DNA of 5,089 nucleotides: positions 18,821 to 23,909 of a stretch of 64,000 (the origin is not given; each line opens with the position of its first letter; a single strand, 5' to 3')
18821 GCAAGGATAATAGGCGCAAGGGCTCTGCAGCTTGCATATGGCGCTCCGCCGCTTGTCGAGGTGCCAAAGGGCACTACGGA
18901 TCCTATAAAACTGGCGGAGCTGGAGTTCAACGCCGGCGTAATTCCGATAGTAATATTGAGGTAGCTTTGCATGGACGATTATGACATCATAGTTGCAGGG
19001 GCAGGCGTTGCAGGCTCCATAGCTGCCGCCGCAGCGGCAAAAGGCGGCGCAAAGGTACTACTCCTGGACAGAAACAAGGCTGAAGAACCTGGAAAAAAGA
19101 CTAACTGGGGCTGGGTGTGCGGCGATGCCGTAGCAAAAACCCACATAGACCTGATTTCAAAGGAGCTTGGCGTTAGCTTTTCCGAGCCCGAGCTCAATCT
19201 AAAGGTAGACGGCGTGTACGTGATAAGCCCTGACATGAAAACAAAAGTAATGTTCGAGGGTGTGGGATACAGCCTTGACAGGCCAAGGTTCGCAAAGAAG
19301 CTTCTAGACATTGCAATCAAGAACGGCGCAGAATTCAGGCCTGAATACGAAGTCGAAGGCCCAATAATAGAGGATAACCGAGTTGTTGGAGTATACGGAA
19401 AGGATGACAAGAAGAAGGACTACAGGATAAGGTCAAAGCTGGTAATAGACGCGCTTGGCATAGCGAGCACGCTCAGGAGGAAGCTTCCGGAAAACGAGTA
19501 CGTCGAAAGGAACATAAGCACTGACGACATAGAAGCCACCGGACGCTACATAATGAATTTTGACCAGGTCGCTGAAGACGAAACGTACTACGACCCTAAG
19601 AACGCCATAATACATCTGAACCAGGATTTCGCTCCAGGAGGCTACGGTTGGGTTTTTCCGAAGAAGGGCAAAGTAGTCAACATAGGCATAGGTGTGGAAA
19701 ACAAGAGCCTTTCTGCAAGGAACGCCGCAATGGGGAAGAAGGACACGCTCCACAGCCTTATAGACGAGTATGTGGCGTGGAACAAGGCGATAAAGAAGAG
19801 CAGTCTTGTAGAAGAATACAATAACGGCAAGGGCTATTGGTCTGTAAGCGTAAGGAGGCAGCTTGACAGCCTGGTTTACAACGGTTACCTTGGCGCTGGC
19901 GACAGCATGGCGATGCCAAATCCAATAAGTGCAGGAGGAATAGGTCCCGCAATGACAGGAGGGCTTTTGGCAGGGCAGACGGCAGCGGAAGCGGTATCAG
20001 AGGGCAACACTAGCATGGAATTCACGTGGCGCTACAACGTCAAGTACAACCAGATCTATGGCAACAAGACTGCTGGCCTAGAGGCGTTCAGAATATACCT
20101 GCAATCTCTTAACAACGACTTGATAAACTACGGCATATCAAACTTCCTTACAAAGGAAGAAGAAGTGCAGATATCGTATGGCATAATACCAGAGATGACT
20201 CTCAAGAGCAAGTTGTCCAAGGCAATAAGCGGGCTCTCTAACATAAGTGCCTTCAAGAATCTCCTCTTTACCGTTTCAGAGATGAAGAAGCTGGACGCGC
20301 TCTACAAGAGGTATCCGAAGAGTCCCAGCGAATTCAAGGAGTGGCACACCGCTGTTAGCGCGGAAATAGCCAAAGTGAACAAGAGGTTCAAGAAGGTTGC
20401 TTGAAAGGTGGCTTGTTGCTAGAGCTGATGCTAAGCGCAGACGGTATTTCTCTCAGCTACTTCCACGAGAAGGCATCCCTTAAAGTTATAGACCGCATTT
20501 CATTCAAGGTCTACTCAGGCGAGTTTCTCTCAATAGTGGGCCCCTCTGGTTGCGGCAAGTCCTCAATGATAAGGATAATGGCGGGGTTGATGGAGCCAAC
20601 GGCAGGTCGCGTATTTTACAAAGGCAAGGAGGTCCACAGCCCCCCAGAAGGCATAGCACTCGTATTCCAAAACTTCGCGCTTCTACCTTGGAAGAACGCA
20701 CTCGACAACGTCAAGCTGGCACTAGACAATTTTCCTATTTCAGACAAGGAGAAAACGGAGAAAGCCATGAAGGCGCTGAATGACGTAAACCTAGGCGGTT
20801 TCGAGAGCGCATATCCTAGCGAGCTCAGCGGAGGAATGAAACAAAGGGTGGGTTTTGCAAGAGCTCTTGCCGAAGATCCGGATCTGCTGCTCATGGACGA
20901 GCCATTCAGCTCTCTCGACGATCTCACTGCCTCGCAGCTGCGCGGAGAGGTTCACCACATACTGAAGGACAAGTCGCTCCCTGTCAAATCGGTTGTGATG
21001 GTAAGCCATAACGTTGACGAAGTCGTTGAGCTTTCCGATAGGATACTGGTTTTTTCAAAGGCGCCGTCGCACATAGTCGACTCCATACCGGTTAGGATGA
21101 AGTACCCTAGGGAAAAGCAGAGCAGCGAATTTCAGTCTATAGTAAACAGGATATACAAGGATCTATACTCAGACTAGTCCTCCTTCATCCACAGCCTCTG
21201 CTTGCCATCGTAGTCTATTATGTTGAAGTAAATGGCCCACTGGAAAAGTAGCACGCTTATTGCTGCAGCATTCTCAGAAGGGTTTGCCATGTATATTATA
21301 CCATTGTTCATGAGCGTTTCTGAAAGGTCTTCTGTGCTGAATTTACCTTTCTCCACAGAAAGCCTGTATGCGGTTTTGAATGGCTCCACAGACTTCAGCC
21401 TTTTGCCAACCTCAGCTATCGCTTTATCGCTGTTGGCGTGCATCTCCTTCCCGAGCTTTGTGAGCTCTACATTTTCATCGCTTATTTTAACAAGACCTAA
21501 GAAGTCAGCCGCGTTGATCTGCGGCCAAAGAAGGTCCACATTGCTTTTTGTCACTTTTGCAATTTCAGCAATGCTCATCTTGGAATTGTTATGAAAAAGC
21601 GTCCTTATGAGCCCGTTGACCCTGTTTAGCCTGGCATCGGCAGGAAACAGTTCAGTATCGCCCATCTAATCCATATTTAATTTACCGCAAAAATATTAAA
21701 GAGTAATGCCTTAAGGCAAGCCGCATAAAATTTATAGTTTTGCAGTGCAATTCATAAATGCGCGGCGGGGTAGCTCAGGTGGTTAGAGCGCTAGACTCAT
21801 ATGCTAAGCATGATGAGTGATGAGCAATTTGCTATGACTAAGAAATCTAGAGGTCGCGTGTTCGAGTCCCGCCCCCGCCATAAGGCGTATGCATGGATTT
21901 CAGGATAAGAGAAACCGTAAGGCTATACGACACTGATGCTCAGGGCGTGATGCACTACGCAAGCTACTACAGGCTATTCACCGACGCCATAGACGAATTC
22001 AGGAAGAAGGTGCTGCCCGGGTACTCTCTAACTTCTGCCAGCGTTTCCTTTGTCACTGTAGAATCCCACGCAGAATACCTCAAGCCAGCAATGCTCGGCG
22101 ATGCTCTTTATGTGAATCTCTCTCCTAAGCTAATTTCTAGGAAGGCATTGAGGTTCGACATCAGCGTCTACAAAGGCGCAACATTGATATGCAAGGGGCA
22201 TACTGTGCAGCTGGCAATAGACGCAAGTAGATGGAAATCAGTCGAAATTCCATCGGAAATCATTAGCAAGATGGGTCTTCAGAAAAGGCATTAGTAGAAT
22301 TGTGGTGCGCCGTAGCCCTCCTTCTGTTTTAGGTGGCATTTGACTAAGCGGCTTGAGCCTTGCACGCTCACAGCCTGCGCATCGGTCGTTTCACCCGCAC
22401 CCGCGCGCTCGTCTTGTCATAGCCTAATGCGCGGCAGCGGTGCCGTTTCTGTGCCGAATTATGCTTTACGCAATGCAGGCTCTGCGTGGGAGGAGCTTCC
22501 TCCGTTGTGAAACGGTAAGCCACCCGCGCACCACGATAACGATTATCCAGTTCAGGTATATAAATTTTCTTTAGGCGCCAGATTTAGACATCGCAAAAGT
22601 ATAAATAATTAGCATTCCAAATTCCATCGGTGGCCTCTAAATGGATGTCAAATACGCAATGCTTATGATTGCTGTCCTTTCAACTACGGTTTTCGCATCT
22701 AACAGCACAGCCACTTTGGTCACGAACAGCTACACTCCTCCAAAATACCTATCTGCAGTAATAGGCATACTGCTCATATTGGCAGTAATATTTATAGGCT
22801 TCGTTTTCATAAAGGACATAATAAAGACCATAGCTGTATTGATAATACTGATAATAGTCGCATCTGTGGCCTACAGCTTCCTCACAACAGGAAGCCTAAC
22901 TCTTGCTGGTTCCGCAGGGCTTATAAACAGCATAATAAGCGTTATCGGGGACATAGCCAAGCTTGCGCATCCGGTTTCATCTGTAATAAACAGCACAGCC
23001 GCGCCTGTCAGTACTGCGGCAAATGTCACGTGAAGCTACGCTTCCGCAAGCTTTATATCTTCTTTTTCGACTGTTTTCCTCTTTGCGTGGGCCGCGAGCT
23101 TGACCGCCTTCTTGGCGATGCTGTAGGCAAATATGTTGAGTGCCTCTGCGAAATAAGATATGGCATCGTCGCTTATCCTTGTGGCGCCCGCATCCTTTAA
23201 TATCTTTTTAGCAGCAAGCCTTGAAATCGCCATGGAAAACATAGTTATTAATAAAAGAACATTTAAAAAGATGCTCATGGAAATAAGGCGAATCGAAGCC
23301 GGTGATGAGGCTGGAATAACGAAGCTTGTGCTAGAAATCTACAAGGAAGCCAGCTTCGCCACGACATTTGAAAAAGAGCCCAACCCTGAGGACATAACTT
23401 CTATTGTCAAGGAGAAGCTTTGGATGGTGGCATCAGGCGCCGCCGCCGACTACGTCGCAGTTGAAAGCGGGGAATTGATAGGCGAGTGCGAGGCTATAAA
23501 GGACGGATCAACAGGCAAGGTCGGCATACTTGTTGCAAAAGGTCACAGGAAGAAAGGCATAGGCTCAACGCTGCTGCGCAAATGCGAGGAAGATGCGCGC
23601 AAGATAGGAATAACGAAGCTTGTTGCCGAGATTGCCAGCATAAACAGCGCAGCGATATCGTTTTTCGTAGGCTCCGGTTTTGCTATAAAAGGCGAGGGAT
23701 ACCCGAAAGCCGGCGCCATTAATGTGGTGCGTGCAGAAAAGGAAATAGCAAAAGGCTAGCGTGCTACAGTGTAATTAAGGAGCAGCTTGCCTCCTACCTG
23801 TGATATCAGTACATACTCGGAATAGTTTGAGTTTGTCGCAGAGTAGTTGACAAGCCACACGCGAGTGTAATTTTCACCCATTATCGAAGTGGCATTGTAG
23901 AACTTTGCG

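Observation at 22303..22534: Very compact RNase P RNA candidate (~232 nt) on the minus strand, hidden in an ORF-free GC-rich island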

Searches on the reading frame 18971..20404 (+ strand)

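Call 9: search_protein_families(library=pfam, proteins=[window:18971-20404:+])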
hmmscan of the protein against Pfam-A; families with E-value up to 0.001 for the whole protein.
window:18971-20404:+ (477 aa): 9 families
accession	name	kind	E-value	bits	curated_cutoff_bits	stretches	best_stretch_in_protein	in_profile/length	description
PF22578.2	GGR_cat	-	1.2e-13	51.2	27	1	203-267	14-71/88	Geranylgeranyl reductase catalytic domain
PF01266.30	DAO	-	4.8e-11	43.2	27.9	1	5-52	1-49/353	FAD dependent oxidoreductase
PF12831.13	FAD_oxidored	-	2.1e-09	37.7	27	1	5-165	1-147/416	FAD dependent oxidoreductase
PF00890.30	FAD_binding_2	-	3.4e-08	33.5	20.4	1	5-36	1-32/414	FAD binding domain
PF01494.25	FAD_binding_3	-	6.2e-06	26.1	22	0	106-175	101-170/349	FAD binding domain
PF01134.28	GIDA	-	3.4e-05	23.5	22.1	1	5-39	1-29/391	Glucose inhibited division protein A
PF04820.20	Trp_halogenase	-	7.1e-05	22.3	21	0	96-171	149-220/458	Tryptophan halogenase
PF03486.20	HI0933_like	-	7.2e-05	22.8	50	1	5-43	2-38/244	HI0933-like protein Rossmann domain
PF01262.27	AlaDh_PNT_C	-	0.00038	20.4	23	1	6-38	31-63/214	Alanine dehydrogenase/PNT, C-terminal domain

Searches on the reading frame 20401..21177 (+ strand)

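Call 9: search_protein_families(library=pfam, proteins=[window:20401-21177:+])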
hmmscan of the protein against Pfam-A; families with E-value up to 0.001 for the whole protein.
window:20401-21177:+ (258 aa): 3 families
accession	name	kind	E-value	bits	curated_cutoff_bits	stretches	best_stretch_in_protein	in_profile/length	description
PF00005.33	ABC_tran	-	9e-33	114.2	25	1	31-169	2-136/137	ABC transporter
PF20703.3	nSTAND1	-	0.0001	22.5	27.1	1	30-68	23-59/379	Novel STAND NTPase 1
PF13304.12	AAA_21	-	0.00015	22.4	27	0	138-204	234-299/304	AAA domain, putative AbiEii toxin, Type IV TA system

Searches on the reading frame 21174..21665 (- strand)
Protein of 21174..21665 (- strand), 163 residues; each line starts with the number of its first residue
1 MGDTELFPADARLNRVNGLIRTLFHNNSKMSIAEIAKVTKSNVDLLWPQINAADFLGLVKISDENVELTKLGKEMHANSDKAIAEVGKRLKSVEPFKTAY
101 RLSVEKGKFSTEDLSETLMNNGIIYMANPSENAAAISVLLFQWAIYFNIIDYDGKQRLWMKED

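Call 9: search_protein_families(library=pfam, proteins=[window:21174-21665:-])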
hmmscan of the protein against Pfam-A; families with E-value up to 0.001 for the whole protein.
window:21174-21665:- (163 aa): 2 families
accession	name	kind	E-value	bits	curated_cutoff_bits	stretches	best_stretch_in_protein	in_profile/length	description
PF09821.14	AAA_assoc_C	-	3.7e-13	50.6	27.6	1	34-153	2-119/119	C-terminal AAA-associated domain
PF23871.1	DUF7226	-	0.00078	19.8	27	1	50-128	34-118/142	Domain of unknown function (DUF7226)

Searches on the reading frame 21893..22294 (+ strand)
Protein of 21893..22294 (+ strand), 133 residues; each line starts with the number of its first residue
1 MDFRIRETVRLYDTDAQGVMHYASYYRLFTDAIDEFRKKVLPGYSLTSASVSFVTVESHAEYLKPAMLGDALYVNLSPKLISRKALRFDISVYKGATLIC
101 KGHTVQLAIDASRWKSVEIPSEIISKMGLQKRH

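Call 8: find_encoding_contigs(protein=window:21893-22294:+, flank=3000, max_places=6)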
Protein window:21893-22294:+ (133 aa): no gene with exactly this product is on record in the collection.

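Call 9: search_protein_families(library=pfam, proteins=[window:21893-22294:+])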
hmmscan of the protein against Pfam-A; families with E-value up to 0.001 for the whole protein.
window:21893-22294:+ (133 aa): 3 families
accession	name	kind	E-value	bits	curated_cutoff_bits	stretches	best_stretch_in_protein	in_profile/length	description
PF13279.12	4HBT_2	-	5.3e-15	56.4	25.5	1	9-124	1-119/122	Thioesterase-like superfamily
PF03061.28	4HBT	-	4e-07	30.7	20.6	1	17-96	1-74/79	Thioesterase superfamily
PF22636.2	FlK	-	0.0001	22.8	27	1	54-110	45-101/103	Fluoroacetyl-CoA-specific thioesterase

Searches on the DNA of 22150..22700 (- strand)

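Call 4: search_rna_families(source=window, start=22150, end=22700, threshold=evalue, max_evalue=10, show_alignments=0)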
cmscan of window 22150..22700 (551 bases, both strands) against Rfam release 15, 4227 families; matches with E-value up to 10: 1.
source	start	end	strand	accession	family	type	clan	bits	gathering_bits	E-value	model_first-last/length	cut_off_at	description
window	22302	22534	-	RF00373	RNaseP_arch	Gene; ribozyme;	CL00002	105.3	84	1.8e-30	1-288/288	no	Archaeal RNase P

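Call 36: build_rna_model(alignment_id=A1, structure=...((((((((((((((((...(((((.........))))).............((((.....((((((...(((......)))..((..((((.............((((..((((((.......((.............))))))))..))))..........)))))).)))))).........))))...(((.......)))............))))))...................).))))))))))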
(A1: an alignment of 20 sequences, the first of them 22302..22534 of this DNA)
Model R1 built from alignment A1 (20 sequences, 255 columns); structure: as given.
model positions 236; base pairs 55; branch points 3; effective number of sequences 1.06; information 0.589 bits per position. Calibrated on 0.2 Mb of random sequence (short: E-values are rough).
structure used (alignment columns):
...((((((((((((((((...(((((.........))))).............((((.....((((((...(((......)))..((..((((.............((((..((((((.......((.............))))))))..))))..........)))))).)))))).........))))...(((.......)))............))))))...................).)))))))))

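Call 37: search_with_rna_model(model_id=R1, sources=[window, L004, L008, L012, L013, L021, L022, L023, L026, L030, L031, L033, L035, L036, L043, L046, L048, L050, L052, L054, L059, L063, L066, L068, L071, L072, L078, L079, L081, L083, L084, L086, L090, L093, L098, L102, L107, L119, L025, L029, L047, L095, L069, L024, L037, L016, L055, L049, L015, L087, L088, L091, L094, L113], max_evalue=0.001, make_alignment=true)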
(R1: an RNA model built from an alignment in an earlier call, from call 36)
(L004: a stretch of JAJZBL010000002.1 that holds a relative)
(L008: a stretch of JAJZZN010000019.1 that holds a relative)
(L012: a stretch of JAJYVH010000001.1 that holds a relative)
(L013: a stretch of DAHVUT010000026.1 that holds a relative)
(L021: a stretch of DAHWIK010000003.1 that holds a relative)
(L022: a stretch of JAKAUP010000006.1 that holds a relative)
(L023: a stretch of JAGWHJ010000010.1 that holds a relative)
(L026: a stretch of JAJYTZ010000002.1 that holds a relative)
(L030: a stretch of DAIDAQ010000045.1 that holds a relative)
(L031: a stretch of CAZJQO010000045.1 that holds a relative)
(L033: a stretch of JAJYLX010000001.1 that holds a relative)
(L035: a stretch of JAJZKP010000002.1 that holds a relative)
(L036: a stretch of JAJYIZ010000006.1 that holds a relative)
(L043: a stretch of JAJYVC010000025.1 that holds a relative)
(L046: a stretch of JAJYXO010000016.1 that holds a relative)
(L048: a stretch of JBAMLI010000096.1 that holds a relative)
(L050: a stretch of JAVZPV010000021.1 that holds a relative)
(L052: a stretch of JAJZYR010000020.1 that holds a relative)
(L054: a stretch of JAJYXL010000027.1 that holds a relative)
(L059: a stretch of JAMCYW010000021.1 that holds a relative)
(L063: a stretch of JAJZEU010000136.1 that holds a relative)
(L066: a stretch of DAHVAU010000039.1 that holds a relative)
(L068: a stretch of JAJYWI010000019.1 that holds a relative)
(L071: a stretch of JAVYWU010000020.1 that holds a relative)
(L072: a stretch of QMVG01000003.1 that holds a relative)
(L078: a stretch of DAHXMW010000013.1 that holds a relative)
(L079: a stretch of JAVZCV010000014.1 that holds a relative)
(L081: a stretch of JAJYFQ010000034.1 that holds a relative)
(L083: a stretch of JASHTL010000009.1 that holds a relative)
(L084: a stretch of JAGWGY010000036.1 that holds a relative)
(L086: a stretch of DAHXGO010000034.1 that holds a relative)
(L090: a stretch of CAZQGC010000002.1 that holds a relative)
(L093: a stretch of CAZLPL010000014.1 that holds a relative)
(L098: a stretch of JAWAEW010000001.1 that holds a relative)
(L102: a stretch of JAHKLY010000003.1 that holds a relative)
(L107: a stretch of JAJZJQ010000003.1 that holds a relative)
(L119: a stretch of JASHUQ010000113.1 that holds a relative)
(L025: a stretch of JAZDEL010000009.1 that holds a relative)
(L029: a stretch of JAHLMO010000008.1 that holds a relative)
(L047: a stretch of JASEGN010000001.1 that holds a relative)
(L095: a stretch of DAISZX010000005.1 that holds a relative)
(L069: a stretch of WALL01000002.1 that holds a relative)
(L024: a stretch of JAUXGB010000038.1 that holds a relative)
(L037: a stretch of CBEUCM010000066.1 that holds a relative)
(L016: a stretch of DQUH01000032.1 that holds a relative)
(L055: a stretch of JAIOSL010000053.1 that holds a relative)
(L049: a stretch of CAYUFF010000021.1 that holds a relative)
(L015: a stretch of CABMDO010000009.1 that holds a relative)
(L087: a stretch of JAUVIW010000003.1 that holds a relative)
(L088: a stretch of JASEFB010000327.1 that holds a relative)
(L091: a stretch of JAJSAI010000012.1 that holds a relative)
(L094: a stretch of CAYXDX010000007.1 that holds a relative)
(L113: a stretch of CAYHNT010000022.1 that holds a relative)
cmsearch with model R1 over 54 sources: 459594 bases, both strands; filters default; matches with E-value up to 0.001: 54.
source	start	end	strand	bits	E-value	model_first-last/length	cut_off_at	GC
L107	1254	1490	-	275.4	1.2e-69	1-236/236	no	0.59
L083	7357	7593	+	272.2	8e-69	1-236/236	no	0.57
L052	3872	4109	-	271.5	1.2e-68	1-236/236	no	0.57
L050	887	1125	-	269.8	3.4e-68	1-236/236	no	0.57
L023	5628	5864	+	269.1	5.1e-68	1-236/236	no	0.55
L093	7611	7848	-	268.6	7.1e-68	1-236/236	no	0.56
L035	6020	6256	-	267.6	1.3e-67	1-236/236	no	0.55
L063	43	279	-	265.3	4.9e-67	1-236/236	no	0.62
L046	1810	2044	-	263.3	1.6e-66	1-236/236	no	0.61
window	22302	22534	-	262.1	3.4e-66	1-236/236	no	0.6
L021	266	503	-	261.7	4.3e-66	1-236/236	no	0.54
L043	3218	3453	+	259.4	1.7e-65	1-236/236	no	0.58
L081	3137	3377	-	258.4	3.1e-65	1-236/236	no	0.57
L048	1207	1440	+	256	1.3e-64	1-236/236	no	0.56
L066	5865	6104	-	254.2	3.8e-64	1-236/236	no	0.59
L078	7465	7700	+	252.9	8.2e-64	1-236/236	no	0.55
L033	5995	6228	+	243.4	2.3e-61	1-236/236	no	0.61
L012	5177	5412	-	237.8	6.6e-60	1-236/236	no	0.59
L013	5959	6194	-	237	1.1e-59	1-236/236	no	0.61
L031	4306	4541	-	236.9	1.1e-59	1-236/236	no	0.59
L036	51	282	+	236.6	1.4e-59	1-236/236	no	0.56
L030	3593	3826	-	233.3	9.6e-59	1-236/236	no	0.59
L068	5292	5522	+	230.1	6.6e-58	1-236/236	no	0.58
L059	4854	5083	+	229.4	1e-57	1-236/236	no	0.56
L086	4285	4514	+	229.4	1e-57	1-236/236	no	0.56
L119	252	484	-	229.4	1e-57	1-236/236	no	0.54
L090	3681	3918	-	216.8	1.8e-54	1-236/236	no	0.59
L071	5908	6142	+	213.4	1.4e-53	1-236/236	no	0.55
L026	1326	1554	-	208.7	2.4e-52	1-236/236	no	0.5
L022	1908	2137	+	199.1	7.3e-50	1-236/236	no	0.53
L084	1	248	-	191.3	7.8e-48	1-234/236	3'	0.57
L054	5658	5886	-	186.8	1.1e-46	1-236/236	no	0.54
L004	3666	3898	+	181.3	2.9e-45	1-236/236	no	0.48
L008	7800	8000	-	161.9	3.2e-40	36-236/236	5'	0.55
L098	6428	6674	+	131.1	3.1e-32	1-236/236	no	0.56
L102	2767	2974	+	130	6.1e-32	1-236/236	no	0.46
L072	5601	5856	-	119.2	3.9e-29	1-236/236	no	0.59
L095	4811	5055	-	108.9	1.8e-26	1-236/236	no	0.48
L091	5435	5702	+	106.8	6.3e-26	1-236/236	no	0.6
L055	2510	2788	-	103.2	5.4e-25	1-236/236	no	0.53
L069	135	378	-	100.7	2.3e-24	1-236/236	no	0.62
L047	5196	5443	+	98.8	7.2e-24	1-236/236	no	0.43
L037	418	651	+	89.3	2.1e-21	1-236/236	no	0.65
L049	5094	5351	+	86.5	1.1e-20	1-236/236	no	0.6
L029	1820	2055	-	85.6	1.9e-20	1-236/236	no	0.46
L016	289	527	-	85.5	2e-20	1-236/236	no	0.68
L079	4995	5233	+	85.3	2.3e-20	1-236/236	no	0.54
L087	4813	5065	+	79.1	9.3e-19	1-236/236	no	0.6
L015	949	1217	+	77.2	2.9e-18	1-236/236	no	0.59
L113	1123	1376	-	76.1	5.7e-18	1-236/236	no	0.62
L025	7245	7473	+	72.9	3.9e-17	1-236/236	no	0.58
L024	6887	7133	+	72.8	4.1e-17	1-236/236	no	0.54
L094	4653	4900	+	70.5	1.6e-16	1-236/236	no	0.67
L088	3009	3240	-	43.8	1.4e-09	1-236/236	no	0.53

Alignment A2: 54 matches aligned to the model, 456 columns, each read 5' to 3' on its own strand. Consensus structure (alignment columns), stored with it:
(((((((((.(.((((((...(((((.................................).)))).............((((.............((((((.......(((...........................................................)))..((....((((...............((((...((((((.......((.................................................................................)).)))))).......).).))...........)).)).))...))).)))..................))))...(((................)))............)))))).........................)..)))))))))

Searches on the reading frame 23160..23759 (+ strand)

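Call 9: search_protein_families(library=pfam, proteins=[window:23160-23759:+])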
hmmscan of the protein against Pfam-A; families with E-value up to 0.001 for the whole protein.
window:23160-23759:+ (199 aa): 6 families
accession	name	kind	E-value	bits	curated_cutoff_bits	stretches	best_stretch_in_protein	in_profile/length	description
PF00583.31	Acetyltransf_1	-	4.7e-13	49.9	20.7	1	79-174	23-116/116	Acetyltransferase (GNAT) family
PF13508.13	Acetyltransf_7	-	1.8e-09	38.3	27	1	98-174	6-82/84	Acetyltransferase (GNAT) domain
PF13420.13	Acetyltransf_4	-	2e-06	28.3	24.3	1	43-178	2-138/155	Acetyltransferase (GNAT) domain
PF13673.13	Acetyltransf_10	-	9.3e-06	26.1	23.6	1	90-182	26-115/128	Acetyltransferase (GNAT) domain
PF13302.13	Acetyltransf_3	-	2.3e-05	25.5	25.4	1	58-174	16-137/138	Acetyltransferase (GNAT) domain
PF08445.16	FR47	-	0.00049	20.5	22.1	1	102-174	8-77/86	FR47-like protein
